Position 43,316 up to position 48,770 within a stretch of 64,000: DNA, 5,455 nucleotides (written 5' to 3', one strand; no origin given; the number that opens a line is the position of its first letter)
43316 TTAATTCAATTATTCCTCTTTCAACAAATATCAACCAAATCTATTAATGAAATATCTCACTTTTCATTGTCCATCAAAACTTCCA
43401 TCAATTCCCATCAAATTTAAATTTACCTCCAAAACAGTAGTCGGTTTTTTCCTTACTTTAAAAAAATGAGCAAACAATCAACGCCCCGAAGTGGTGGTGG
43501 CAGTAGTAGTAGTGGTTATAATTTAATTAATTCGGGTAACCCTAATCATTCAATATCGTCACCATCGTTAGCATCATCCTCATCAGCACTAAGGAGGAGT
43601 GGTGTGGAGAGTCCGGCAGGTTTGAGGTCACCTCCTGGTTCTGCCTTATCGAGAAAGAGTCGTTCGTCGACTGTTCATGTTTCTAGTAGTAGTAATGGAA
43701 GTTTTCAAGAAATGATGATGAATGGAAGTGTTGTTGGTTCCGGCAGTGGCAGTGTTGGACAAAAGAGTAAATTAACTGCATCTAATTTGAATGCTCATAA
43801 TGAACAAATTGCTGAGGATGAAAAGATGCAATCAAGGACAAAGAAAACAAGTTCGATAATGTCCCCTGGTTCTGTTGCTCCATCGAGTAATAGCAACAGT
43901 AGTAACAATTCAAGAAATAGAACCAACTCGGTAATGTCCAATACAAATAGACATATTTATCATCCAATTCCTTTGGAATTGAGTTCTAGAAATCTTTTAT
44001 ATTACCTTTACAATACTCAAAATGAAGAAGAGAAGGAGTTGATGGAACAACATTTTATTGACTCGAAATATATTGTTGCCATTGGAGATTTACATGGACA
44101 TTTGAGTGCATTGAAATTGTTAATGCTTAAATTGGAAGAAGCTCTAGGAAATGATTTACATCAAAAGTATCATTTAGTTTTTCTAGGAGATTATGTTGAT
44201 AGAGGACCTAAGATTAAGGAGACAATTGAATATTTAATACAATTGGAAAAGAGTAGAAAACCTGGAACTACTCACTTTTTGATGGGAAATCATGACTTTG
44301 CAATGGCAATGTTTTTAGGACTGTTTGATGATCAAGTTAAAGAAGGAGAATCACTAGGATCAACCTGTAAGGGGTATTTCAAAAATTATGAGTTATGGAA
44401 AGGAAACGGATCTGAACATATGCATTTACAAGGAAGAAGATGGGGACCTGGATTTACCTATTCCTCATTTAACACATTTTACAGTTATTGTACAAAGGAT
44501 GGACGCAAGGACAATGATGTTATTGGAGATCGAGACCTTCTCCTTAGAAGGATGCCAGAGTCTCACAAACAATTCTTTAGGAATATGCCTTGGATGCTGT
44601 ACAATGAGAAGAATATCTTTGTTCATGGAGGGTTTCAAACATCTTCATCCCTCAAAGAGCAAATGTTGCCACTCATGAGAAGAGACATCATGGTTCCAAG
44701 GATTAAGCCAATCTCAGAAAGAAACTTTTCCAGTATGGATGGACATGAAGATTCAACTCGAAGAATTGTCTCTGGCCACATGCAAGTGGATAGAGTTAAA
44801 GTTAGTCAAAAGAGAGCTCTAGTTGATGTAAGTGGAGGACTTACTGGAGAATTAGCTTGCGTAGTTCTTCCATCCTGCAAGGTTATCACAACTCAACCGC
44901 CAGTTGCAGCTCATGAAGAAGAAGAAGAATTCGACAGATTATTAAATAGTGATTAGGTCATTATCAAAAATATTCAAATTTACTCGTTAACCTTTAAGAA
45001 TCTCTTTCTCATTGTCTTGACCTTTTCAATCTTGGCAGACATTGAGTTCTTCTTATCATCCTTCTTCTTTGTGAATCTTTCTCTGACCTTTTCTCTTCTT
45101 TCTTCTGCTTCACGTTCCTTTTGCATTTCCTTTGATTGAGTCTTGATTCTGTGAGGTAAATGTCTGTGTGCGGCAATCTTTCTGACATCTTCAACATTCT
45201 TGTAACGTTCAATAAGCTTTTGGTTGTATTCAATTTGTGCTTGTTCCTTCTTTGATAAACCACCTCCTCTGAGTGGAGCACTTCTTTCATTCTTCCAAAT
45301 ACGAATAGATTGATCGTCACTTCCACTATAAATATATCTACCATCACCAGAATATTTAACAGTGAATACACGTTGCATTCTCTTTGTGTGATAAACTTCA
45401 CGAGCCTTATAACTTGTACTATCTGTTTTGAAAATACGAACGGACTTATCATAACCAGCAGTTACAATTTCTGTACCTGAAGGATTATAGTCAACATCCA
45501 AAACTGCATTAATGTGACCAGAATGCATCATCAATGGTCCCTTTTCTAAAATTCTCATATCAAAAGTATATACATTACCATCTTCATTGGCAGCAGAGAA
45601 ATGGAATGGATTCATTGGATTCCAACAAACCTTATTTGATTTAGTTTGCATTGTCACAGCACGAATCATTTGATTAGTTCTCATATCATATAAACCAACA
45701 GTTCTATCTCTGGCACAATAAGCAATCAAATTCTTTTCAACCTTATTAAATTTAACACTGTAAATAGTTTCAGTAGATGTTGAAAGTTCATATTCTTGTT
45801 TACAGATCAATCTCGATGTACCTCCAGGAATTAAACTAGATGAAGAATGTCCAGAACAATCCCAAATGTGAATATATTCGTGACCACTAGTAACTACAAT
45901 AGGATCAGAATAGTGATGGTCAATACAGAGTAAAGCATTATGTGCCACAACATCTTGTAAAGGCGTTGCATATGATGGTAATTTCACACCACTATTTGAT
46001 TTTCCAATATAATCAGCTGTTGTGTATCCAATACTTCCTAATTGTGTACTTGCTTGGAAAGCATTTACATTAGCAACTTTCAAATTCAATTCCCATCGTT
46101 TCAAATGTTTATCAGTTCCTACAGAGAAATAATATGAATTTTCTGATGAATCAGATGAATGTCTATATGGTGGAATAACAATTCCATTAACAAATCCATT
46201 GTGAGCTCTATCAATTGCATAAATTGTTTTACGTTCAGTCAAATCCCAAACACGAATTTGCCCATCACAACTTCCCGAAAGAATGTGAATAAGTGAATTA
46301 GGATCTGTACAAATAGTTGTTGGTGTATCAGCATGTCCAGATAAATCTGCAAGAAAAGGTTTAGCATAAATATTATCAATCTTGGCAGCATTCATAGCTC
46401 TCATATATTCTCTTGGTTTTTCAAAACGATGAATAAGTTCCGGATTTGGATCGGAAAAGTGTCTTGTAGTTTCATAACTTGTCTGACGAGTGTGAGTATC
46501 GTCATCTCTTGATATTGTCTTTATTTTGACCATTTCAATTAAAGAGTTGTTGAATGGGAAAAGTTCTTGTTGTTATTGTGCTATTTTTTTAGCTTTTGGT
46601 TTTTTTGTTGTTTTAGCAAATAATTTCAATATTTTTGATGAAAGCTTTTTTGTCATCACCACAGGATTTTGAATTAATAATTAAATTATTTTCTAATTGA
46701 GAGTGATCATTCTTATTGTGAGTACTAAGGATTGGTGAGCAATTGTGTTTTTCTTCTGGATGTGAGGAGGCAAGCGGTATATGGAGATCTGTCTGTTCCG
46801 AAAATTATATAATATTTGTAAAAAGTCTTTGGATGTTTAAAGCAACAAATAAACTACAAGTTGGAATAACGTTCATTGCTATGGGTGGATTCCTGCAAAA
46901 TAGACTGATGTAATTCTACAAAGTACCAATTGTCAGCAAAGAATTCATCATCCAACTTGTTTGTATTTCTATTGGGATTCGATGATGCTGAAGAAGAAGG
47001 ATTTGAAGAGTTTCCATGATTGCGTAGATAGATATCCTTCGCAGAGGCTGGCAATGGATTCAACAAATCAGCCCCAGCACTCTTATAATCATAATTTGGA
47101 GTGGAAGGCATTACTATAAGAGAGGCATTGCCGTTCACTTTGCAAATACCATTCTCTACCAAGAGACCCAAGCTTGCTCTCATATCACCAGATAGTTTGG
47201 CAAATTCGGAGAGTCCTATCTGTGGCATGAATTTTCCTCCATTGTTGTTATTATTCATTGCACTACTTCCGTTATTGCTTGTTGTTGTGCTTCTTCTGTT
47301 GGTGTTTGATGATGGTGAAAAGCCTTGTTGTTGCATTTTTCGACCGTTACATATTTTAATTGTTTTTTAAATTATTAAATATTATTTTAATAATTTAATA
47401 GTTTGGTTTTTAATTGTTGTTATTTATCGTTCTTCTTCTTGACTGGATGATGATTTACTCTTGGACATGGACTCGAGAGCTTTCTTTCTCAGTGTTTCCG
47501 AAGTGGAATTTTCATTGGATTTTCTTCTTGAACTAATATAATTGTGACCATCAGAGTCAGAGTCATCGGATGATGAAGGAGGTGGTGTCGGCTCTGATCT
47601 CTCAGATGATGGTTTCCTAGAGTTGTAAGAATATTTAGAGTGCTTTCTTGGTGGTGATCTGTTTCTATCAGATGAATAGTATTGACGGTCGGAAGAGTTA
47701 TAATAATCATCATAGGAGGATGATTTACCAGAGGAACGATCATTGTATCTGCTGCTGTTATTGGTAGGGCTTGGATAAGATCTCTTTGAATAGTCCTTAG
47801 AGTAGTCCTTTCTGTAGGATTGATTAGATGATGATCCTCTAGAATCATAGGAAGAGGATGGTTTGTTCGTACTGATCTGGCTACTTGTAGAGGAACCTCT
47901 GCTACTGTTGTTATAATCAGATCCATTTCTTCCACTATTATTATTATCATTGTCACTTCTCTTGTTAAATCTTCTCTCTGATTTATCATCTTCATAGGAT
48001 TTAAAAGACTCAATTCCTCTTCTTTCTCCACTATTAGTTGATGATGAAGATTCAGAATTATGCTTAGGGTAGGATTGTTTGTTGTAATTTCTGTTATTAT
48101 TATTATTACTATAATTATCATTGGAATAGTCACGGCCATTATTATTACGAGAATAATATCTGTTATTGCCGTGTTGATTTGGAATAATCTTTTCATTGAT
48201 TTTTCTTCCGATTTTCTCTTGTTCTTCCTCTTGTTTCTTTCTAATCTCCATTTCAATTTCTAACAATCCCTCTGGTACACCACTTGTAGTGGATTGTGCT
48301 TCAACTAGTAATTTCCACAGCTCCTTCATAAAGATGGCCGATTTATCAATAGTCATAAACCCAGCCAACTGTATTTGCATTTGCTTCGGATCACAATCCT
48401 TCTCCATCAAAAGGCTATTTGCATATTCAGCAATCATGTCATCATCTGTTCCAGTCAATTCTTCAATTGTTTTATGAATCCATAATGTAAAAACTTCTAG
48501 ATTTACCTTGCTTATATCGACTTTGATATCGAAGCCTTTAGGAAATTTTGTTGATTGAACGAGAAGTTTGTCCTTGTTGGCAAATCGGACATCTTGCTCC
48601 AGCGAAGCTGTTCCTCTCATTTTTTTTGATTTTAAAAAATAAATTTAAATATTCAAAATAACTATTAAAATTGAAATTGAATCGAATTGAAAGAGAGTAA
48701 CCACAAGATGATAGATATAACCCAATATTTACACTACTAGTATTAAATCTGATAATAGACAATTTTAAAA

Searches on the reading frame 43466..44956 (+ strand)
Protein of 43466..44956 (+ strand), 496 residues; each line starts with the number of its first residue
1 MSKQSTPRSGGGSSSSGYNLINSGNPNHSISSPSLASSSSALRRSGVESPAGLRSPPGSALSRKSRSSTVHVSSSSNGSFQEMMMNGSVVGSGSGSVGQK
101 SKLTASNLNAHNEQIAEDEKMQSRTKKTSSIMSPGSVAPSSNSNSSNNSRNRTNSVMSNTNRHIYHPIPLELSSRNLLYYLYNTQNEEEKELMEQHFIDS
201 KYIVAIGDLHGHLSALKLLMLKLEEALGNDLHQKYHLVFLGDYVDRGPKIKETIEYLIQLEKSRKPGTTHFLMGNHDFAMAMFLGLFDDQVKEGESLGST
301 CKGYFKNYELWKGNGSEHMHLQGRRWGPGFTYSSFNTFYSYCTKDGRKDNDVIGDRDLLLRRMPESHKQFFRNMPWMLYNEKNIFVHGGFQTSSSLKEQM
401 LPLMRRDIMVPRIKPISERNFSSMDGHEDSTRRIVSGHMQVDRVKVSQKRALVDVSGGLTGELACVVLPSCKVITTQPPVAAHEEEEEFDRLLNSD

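Call 10: search_protein_families(library=pfam, proteins=[window:43466-44956:+], max_evalue=0.001)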
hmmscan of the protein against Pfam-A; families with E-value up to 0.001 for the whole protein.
window:43466-44956:+ (496 aa): 1 family
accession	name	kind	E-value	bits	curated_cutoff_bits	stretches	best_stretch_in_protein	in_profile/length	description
PF00149.33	Metallophos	-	9.8e-14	52.7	21.5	1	203-346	3-116/191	Calcineurin-like phosphoesterase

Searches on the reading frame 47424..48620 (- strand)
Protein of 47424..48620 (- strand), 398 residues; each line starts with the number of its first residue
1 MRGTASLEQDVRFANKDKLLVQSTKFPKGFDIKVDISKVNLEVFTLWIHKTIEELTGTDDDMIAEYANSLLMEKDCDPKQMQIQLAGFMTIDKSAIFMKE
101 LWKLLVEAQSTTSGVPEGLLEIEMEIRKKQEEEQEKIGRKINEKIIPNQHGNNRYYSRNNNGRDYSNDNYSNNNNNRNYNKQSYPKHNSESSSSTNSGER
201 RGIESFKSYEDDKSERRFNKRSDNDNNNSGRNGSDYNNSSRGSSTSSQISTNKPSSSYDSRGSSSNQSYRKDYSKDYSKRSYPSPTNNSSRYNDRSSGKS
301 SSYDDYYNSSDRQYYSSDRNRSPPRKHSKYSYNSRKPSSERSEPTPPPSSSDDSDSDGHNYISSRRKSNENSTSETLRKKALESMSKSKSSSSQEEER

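Call 9: search_protein_families(library=pfam, proteins=[window:47424-48620:-], max_evalue=0.001)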
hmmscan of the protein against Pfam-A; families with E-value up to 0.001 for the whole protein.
window:47424-48620:- (398 aa): 1 family
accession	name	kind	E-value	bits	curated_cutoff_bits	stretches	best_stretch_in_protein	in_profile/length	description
PF01480.22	PWI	-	3.3e-22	79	22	1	42-111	1-70/72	PWI domain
